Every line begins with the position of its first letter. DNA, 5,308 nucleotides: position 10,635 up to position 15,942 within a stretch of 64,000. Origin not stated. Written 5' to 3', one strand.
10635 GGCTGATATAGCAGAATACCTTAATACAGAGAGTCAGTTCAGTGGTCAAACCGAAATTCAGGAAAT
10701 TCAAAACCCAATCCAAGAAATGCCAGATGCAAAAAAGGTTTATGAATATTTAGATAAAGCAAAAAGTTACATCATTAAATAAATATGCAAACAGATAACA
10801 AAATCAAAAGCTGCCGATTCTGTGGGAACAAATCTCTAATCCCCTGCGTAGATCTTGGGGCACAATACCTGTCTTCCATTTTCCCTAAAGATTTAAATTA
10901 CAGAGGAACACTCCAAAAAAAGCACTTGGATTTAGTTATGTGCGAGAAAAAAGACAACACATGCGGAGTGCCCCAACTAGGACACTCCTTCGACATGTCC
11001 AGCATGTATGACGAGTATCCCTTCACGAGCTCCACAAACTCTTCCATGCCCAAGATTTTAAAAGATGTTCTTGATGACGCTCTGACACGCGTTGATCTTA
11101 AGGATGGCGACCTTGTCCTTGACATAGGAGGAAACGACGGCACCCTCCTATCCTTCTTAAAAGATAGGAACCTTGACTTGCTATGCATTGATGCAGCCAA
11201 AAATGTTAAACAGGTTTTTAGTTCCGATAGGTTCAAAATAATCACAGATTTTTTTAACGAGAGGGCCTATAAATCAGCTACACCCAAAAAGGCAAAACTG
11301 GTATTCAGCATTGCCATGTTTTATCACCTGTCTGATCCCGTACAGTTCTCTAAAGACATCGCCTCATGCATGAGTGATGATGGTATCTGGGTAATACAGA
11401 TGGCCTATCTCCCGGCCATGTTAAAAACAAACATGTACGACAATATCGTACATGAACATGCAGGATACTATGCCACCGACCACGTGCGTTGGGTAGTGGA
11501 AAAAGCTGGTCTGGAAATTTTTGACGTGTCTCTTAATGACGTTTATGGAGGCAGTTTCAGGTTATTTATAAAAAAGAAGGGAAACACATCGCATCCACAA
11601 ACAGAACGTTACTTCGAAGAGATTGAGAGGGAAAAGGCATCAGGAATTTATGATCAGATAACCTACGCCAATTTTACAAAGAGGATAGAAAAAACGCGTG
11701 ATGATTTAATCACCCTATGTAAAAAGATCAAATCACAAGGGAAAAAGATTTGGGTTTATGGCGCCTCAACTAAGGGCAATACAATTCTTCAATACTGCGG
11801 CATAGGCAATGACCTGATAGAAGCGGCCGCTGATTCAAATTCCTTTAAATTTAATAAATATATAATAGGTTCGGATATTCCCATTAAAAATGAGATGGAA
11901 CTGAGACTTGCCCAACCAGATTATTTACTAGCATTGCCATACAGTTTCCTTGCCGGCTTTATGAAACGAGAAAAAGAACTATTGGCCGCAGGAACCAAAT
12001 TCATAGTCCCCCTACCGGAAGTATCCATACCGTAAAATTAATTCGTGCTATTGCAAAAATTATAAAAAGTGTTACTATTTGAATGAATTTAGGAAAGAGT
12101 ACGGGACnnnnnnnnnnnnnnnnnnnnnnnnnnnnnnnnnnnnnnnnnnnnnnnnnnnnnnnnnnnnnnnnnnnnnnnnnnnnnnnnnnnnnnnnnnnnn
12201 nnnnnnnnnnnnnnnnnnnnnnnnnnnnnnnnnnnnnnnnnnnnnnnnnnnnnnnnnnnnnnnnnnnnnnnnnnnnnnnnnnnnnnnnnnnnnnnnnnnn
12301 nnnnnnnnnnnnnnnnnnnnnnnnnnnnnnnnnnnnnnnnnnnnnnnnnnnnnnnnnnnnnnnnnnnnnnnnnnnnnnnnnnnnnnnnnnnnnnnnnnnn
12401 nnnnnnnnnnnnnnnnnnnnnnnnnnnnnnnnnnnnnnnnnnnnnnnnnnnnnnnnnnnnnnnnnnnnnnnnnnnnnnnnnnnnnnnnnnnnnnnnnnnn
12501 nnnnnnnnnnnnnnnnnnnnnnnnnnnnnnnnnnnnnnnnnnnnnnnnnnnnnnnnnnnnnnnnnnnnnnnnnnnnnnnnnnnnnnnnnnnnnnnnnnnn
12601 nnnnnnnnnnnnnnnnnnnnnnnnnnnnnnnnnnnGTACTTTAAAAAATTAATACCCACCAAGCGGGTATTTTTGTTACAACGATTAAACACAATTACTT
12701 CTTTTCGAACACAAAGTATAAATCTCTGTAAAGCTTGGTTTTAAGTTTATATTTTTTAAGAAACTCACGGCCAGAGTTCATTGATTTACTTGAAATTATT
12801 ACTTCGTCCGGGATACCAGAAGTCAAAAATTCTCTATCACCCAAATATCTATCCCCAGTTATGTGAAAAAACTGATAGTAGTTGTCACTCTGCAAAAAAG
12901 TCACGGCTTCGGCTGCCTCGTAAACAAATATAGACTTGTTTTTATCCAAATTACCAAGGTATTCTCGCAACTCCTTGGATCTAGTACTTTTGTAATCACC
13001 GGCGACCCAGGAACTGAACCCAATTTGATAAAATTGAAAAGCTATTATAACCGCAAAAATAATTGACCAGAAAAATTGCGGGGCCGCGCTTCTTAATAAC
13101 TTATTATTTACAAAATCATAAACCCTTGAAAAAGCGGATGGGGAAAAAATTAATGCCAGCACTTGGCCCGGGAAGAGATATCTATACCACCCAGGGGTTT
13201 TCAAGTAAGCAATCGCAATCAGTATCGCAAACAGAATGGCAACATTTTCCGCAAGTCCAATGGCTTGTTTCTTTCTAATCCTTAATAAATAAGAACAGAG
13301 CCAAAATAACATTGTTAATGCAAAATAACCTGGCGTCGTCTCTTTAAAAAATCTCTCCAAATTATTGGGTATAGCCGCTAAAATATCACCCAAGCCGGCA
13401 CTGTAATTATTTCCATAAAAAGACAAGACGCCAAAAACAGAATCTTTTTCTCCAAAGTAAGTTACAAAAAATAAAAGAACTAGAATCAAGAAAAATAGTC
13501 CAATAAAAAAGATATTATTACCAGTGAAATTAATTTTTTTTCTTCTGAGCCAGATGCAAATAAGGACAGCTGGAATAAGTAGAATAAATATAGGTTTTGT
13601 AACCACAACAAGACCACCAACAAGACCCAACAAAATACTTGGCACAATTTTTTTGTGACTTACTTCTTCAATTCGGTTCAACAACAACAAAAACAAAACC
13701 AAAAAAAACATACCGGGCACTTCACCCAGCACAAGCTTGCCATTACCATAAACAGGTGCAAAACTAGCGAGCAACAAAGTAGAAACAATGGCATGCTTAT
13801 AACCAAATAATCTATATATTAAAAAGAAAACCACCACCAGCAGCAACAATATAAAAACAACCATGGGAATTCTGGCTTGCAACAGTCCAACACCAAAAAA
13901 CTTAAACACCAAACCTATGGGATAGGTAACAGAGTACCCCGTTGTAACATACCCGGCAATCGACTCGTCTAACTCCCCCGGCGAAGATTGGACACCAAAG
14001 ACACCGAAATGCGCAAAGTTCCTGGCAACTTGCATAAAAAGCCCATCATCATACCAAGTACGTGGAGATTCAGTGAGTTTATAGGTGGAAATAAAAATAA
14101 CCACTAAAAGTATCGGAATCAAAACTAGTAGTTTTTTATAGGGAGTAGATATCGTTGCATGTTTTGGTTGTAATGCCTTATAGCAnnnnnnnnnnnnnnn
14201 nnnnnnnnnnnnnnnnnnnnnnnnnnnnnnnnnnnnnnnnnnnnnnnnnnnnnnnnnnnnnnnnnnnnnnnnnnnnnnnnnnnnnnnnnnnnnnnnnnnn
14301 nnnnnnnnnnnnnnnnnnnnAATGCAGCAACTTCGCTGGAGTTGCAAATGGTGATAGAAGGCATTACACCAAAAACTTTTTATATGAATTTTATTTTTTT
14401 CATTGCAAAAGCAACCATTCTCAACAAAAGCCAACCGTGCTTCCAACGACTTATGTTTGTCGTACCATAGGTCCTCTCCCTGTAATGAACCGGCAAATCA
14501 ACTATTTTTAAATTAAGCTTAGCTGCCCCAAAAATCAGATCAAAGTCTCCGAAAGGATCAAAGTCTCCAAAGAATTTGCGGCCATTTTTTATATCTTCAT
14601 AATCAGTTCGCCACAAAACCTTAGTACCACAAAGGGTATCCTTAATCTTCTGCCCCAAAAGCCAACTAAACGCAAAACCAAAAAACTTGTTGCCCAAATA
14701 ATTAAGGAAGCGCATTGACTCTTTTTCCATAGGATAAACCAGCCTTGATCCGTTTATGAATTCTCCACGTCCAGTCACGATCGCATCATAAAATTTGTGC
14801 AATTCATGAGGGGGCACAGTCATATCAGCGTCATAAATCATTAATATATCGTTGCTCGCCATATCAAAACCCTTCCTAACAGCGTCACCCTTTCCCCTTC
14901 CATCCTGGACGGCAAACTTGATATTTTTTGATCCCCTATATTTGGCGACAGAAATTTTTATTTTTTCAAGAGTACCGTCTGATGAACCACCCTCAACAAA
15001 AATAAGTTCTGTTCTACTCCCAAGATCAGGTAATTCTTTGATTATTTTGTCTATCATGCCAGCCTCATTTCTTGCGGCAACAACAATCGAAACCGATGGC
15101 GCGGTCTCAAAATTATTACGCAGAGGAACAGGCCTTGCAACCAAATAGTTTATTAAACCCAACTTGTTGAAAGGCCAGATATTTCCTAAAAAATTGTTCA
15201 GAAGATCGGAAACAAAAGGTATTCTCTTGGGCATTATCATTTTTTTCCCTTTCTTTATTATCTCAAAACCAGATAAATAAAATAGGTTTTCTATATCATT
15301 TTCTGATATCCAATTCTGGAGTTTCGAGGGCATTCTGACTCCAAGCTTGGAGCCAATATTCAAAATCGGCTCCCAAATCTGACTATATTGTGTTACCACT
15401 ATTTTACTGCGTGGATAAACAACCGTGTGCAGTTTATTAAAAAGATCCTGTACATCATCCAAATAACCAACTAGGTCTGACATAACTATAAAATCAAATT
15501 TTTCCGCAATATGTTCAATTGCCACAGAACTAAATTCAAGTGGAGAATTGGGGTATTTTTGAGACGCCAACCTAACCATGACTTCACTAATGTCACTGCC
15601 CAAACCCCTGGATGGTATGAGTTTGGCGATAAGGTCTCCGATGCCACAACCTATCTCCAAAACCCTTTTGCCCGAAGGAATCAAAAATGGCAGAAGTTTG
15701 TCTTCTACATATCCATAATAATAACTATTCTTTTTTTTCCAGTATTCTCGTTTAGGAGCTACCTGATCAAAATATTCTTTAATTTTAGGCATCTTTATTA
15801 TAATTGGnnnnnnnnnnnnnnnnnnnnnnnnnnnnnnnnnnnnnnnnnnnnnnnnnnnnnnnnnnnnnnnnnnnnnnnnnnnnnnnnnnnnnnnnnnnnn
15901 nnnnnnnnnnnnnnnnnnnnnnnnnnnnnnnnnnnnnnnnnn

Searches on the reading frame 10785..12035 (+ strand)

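Call 23: search_protein_families(library=pfam, proteins=[window:10785-12035:+], max_evalue=0.00001)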
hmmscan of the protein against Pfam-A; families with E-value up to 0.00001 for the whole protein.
window:10785-12035:+ (416 aa): 3 families
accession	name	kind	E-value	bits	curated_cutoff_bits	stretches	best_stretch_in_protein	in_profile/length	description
PF08484.17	Methyltransf_14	-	4.8e-46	156.9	23.5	1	253-411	2-160/160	C-methyltransferase C-terminal domain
PF13489.12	Methyltransf_23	-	1e-12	48.5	27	1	90-245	7-161/164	Methyltransferase domain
PF08421.16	Methyltransf_13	-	5e-09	36.6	31.3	1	10-75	1-62/62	Putative zinc binding domain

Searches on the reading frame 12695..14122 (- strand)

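Call 23: search_protein_families(library=pfam, proteins=[window:12695-14122:-], max_evalue=0.00001)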
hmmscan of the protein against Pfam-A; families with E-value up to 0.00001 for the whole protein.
window:12695-14122:- (475 aa): 1 family
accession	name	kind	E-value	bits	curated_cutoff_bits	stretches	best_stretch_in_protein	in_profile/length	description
PF13231.12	PMT_2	-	1.4e-08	35.5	26.1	1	66-215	7-154/160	Dolichyl-phosphate-mannose-protein mannosyltransferase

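Call 57: search_protein_families(library=ncbifam, proteins=[window:12695-14122:-], max_evalue=0.001)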
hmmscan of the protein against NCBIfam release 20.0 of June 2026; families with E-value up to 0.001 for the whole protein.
window:12695-14122:- (475 aa): 1 family
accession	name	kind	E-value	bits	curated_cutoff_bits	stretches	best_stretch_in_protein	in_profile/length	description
NF047440.1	LA3751_2_3_fam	subfamily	0.00092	18.1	200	0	59-366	73-390/460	LA_3751/LA_3752 family putative glycosyltransferase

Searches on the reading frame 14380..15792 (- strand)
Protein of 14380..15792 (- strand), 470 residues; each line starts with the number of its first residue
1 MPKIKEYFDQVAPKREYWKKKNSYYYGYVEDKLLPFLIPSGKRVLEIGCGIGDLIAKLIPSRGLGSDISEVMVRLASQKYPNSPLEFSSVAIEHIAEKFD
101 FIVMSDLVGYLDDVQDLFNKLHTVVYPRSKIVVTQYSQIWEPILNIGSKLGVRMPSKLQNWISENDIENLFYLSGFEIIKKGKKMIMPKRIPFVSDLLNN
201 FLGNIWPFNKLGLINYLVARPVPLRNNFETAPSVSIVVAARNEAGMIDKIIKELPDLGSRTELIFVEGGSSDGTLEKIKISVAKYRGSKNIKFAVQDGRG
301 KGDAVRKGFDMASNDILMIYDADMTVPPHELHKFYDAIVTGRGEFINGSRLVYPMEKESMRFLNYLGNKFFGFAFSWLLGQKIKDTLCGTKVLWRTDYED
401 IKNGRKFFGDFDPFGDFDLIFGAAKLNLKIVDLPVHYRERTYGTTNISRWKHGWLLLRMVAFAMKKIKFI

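Call 23: search_protein_families(library=pfam, proteins=[window:14380-15792:-], max_evalue=0.00001)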
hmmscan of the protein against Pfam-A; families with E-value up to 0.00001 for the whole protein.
window:14380-15792:- (470 aa): 7 families
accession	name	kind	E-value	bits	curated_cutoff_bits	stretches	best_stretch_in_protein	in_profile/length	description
PF00535.33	Glycos_transf_2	-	8.1e-18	65.3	23.3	1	235-373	1-139/168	Glycosyl transferase family 2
PF13489.12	Methyltransf_23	-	1.9e-13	50.9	27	1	28-180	8-163/164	Methyltransferase domain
PF08242.18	Methyltransf_12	-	1.4e-09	39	30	1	45-128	1-95/98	Methyltransferase domain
PF08241.18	Methyltransf_11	-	5.4e-09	37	21.2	1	45-132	1-94/95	Methyltransferase domain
PF13649.12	Methyltransf_25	-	8.6e-09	36.4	27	1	44-127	1-95/97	Methyltransferase domain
PF13847.12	Methyltransf_31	-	8e-08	32.5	27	1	40-137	3-113/145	Methyltransferase domain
PF13641.12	Glyco_tranf_2_3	-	6.5e-06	26.8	27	1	232-398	1-170/230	Glycosyltransferase like family 2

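Call 57: search_protein_families(library=ncbifam, proteins=[window:14380-15792:-], max_evalue=0.001)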
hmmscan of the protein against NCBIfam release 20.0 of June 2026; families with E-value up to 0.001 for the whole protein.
window:14380-15792:- (470 aa): 18 families
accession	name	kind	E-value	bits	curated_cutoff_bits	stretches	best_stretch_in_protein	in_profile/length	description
TIGR04182.1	glyco_TIGR04182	equivalog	3.2e-27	95.7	325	1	234-458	2-212/293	S-layer glycoprotein N-glycosyltransferase AglJ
NF041391.1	DPhHxTase_Halo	equivalog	2e-15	56.4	375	1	240-445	3-190/213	dolichyl-phosphate hexose transferase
TIGR02021.1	BchM-ChlM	equivalog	1.8e-11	43.9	158.9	1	37-183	48-205/218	magnesium protoporphyrin IX methyltransferase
NF047588.1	GlcsyltransPgfSStrep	equivalog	6e-11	42.1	500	1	234-398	3-164/308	glycosyltransferase PgfS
NF010496.0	PRK13915.1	equivalog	4.3e-10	39.2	262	1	231-327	30-130/307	glucosyl-3-phosphoglycerate synthase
TIGR03937.1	PgaC_IcaA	equivalog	6.7e-10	38.5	422.3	1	227-327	40-139/407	poly-beta-1,6-N-acetyl-D-glucosamine synthase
TIGR04283.1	glyco_like_mftF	equivalog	1.2e-09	38.1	182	1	234-338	1-97/221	TIGR04283 family arsenosugar biosynthesis glycosyltransferase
NF007986.1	PRK10714.1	equivalog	1e-07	31.3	529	1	233-336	7-113/316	undecaprenyl-phosphate 4-deoxy-4-formamido-L-arabinose transferase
NF041875.1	EPS_EpsD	equivalog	1.4e-07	31.2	370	1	234-334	1-100/325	exopolysaccharide biosynthesis glycosyltransferase EpsD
TIGR01983.1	UbiG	equivalog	4.2e-07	29.5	102.95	1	40-134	49-152/228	bifunctional 2-polyprenyl-6-hydroxyphenol methylase/3-demethylubiquinol 3-O-methyltransferase UbiG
TIGR02072.1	BioC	equivalog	5.1e-07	29.7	184.95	1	33-137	23-136/244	malonyl-ACP O-methyltransferase BioC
NF043040.1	corrin_prot_MT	hypoth_equivalog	3.6e-06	26.6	180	1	37-109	38-121/216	corrinoid protein-associated methyltransferase CpaM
NF045667.1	MTase_DVU1556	equivalog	2e-05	24.2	155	1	38-135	20-121/213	DVU_1556 family methyltransferase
TIGR04009.1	wcaE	equivalog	3e-05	23.4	369.2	1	236-316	6-85/248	colanic acid biosynthesis glycosyltransferase WcaE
TIGR03469.1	HpnB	hypoth_equivalog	3.3e-05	23.1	379.25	1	228-334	40-156/386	hopene-associated glycosyltransferase HpnB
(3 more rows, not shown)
